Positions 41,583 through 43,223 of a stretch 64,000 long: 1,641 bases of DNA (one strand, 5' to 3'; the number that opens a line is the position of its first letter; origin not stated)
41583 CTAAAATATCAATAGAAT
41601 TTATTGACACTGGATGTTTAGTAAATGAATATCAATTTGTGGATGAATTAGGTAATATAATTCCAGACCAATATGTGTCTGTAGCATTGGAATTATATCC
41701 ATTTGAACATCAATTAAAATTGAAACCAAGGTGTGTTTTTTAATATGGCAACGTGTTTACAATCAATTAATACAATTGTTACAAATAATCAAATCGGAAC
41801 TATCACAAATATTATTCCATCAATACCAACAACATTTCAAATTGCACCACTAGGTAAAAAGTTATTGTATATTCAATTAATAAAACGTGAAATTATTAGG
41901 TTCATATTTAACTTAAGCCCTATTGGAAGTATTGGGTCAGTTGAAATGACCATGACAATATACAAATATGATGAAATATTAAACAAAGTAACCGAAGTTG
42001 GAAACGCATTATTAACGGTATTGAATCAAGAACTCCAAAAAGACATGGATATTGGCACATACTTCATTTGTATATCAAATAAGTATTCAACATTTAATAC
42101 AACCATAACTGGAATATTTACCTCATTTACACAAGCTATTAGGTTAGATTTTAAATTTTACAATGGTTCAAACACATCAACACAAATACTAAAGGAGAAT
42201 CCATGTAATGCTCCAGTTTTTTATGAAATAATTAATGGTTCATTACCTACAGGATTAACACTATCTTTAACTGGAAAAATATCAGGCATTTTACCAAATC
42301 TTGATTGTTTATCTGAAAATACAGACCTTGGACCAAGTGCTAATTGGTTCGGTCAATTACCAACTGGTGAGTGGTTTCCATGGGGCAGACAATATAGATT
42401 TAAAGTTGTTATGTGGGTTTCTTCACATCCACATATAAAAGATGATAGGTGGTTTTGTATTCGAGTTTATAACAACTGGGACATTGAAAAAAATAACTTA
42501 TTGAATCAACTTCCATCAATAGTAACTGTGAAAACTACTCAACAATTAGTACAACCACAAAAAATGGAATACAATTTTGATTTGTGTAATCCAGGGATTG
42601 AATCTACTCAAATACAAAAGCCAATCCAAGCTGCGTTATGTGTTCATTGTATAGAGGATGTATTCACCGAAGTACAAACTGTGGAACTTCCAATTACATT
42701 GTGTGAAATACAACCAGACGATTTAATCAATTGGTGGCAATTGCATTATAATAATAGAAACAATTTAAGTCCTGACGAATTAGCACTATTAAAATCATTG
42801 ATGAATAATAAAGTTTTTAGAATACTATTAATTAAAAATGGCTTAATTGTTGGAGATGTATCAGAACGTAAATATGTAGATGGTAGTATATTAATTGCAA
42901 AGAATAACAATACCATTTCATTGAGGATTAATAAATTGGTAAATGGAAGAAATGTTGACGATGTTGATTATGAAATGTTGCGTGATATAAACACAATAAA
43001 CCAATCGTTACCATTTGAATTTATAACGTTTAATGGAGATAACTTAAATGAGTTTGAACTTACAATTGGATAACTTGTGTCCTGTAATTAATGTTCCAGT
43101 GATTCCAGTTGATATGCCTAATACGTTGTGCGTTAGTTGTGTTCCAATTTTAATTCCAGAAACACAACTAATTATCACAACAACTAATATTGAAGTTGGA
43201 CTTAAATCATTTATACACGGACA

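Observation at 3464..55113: Dispersed family of 68-bp palindromic elements with a fixed 19-12-6-12-19 architecture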

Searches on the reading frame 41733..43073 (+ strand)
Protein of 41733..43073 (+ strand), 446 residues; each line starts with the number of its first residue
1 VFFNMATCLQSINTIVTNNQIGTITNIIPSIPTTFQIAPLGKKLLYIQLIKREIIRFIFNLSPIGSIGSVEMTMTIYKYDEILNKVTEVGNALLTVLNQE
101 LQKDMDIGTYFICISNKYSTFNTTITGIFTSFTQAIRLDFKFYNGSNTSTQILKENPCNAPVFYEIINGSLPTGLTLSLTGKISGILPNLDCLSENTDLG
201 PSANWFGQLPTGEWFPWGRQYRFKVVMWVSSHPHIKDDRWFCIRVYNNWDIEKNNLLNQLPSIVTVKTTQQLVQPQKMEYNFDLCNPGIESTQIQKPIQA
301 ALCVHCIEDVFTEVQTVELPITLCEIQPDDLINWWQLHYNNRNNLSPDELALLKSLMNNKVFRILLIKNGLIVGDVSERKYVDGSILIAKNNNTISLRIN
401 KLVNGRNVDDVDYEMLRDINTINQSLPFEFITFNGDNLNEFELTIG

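Call 6: search_protein_families(library=phrogs, proteins=[window:41733-43073:+])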
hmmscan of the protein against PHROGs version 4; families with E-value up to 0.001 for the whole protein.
window:41733-43073:+ (446 aa): 1 family
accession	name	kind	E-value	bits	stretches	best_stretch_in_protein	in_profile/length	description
phrog_29085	-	unknown function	3.4e-70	237.7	1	5-444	1-444/445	-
